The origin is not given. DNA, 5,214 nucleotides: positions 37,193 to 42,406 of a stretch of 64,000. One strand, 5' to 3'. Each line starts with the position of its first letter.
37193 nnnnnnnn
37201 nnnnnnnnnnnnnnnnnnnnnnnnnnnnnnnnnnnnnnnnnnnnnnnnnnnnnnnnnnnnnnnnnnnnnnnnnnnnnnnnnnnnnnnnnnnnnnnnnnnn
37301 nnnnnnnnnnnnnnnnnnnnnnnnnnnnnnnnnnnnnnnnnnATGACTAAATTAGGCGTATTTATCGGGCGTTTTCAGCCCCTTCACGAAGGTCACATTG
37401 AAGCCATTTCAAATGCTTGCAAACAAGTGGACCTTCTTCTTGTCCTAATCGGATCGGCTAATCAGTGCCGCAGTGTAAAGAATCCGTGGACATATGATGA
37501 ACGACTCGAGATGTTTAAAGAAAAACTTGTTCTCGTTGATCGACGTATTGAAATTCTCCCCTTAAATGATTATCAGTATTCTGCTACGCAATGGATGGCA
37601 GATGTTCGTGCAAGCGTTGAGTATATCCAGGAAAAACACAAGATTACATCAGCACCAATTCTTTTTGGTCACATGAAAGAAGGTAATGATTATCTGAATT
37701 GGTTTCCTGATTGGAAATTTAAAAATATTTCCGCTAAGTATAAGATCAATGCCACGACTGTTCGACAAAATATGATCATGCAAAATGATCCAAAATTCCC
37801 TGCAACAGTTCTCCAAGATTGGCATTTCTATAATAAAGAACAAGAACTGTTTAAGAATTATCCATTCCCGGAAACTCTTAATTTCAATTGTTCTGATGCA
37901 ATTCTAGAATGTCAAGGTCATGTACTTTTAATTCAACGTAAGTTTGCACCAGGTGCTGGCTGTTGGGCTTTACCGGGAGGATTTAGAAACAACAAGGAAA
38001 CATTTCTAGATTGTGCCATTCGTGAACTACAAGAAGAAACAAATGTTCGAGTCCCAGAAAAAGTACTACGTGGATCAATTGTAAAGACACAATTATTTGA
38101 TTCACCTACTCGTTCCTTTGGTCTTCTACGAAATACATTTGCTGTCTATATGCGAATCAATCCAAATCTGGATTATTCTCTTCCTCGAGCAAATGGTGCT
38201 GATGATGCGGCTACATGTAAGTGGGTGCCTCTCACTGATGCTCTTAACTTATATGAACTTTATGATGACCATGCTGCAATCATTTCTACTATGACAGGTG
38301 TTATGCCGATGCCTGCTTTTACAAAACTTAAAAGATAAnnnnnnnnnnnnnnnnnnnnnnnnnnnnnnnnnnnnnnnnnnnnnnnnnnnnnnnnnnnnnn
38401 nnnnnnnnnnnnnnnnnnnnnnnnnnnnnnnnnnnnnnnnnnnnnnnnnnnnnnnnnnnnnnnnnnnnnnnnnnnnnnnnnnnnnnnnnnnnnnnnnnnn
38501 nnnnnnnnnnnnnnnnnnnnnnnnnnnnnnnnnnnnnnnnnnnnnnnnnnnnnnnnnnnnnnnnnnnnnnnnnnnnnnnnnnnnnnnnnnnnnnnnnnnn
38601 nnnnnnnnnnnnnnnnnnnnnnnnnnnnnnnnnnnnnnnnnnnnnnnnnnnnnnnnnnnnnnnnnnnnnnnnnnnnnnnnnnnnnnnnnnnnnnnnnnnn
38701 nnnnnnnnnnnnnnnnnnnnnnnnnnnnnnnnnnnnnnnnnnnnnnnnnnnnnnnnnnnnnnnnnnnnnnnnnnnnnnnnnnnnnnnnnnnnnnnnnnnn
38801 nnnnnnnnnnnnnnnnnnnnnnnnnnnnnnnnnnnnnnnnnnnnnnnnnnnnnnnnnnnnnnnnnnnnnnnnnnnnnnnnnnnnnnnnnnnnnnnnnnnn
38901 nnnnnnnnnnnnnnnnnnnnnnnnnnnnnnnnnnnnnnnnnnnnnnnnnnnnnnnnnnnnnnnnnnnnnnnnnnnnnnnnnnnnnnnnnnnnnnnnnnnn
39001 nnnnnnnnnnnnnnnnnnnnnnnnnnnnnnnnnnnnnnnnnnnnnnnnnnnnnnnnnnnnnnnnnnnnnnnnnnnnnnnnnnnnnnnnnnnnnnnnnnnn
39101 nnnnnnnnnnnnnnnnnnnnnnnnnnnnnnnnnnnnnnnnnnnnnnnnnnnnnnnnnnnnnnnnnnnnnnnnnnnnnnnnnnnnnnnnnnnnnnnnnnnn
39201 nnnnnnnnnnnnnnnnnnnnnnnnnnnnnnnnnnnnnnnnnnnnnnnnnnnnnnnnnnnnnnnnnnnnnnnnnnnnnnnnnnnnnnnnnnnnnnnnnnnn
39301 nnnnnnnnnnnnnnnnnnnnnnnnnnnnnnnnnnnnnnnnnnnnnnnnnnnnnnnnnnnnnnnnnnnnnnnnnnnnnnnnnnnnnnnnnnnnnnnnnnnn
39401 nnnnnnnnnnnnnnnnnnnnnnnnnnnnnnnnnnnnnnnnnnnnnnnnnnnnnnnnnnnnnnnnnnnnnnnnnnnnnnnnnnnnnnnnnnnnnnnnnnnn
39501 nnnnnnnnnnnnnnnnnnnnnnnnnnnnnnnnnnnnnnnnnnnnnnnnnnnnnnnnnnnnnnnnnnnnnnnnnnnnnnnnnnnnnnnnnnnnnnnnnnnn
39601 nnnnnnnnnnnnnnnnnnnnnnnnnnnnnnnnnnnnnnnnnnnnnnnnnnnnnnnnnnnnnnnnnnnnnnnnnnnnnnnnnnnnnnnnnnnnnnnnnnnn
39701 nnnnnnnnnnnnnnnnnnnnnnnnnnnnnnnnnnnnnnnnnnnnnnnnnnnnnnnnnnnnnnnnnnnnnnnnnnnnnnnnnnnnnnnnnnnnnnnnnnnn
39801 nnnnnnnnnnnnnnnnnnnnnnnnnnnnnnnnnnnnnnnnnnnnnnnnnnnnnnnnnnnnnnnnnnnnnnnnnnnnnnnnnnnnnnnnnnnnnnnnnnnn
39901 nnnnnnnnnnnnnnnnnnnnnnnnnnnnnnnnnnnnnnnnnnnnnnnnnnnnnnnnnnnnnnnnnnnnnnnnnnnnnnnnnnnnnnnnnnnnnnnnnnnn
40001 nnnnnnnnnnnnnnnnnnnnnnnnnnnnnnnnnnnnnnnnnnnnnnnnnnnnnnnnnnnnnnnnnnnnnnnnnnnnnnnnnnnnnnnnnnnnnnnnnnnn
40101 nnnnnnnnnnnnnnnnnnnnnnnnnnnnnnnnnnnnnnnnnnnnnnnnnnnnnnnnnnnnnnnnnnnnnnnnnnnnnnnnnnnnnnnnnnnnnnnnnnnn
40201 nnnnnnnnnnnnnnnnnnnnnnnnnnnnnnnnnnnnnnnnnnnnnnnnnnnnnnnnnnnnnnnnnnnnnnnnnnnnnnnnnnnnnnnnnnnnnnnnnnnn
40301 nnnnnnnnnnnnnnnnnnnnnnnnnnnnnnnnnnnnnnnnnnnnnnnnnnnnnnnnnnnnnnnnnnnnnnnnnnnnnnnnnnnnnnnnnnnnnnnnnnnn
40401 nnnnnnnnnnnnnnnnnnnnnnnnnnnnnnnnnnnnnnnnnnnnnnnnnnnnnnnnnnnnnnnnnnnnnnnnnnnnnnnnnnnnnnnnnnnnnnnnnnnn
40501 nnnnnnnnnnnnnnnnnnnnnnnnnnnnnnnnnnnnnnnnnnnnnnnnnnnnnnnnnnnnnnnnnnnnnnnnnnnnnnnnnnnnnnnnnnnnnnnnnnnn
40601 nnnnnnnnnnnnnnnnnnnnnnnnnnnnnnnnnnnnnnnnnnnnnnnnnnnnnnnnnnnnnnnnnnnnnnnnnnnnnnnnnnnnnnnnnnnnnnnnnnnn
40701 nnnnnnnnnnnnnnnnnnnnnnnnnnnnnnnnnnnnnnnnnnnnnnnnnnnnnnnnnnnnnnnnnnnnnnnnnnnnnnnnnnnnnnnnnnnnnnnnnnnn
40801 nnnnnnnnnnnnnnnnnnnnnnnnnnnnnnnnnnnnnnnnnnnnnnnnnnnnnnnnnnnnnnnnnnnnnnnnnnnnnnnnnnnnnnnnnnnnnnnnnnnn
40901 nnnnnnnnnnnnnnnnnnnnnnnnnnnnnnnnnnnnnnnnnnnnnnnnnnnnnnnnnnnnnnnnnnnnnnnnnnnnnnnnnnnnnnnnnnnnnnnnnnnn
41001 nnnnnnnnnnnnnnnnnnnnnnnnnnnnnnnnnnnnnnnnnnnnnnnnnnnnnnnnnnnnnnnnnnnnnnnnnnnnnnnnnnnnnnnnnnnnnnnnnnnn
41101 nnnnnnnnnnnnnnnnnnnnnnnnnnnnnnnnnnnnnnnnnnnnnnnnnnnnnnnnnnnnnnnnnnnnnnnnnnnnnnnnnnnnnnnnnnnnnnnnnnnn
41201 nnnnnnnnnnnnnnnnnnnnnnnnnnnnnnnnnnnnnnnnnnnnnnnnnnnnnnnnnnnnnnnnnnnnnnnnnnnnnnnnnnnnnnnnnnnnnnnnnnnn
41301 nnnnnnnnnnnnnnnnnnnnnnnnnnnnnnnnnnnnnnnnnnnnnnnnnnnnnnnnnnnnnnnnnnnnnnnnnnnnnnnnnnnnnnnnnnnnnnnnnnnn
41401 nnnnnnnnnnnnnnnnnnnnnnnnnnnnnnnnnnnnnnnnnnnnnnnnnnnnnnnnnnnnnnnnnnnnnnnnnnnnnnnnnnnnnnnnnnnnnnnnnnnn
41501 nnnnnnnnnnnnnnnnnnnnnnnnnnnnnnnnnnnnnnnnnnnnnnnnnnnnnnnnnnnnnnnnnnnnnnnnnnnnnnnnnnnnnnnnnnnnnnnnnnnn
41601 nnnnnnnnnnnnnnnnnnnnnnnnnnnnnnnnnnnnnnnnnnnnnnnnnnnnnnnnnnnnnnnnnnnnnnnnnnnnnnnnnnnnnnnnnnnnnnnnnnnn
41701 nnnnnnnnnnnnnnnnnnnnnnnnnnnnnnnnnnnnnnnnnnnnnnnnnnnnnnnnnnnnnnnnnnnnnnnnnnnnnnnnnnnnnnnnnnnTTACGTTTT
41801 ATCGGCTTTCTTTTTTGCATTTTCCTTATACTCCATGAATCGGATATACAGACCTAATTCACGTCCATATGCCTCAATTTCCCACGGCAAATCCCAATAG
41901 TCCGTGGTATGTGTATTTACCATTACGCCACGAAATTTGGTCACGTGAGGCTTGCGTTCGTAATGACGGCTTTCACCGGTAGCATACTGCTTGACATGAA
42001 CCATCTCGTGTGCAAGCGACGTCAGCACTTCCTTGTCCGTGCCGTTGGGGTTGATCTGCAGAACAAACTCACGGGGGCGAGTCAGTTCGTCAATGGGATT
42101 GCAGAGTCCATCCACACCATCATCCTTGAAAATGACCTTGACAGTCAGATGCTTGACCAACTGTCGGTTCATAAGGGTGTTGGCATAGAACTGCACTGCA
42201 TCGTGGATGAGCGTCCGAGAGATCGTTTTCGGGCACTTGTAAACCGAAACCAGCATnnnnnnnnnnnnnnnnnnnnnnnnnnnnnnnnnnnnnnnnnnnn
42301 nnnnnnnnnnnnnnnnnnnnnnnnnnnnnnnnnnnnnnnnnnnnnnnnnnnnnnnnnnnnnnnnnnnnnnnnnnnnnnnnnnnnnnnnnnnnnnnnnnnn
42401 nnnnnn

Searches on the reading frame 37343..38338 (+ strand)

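Call 9: search_protein_families(library=pfam, proteins=[window:37343-38338:+])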
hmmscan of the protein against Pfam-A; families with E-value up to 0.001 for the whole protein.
window:37343-38338:+ (331 aa): 2 families
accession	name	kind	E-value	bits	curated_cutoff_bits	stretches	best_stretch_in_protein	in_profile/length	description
PF00293.34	NUDIX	-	2.8e-16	60.2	21.1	1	187-314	10-131/134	NUDIX domain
PF01467.32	CTP_transf_like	-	1e-12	48.8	21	1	6-70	1-70/133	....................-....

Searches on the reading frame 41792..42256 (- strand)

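Call 24: search_protein_families(library=pfam, proteins=[window:41792-42256:-], max_evalue=0.05)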
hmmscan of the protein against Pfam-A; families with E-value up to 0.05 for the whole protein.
window:41792-42256:- (154 aa): 3 families
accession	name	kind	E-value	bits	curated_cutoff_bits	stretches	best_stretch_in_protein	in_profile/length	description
PF10263.15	SprT-like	-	0.0048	17.2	25.6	1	74-116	58-96/108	SprT-like family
PF14891.12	Peptidase_M91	-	0.026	15.3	25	1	59-100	68-115/176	Effector protein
PF20573.4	DUF6782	-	0.037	13.7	27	1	62-98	75-111/241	Putative metallopeptidase family (DUF6782)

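Call 25: search_protein_families(library=phrogs, proteins=[window:41792-42256:-], max_evalue=0.01)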
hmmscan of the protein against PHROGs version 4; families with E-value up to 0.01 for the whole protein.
window:41792-42256:- (154 aa): 4 families
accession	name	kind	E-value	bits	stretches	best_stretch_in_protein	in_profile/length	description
phrog_10499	-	unknown function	5.5e-30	105.7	1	11-145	11-146/149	-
phrog_16532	-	unknown function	1.6e-20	74.7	1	22-142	19-136/138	-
phrog_87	-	other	7.8e-05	23.5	1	28-89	39-97/227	metallo-protease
phrog_6361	-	unknown function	0.00015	22.5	1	64-99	68-105/203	-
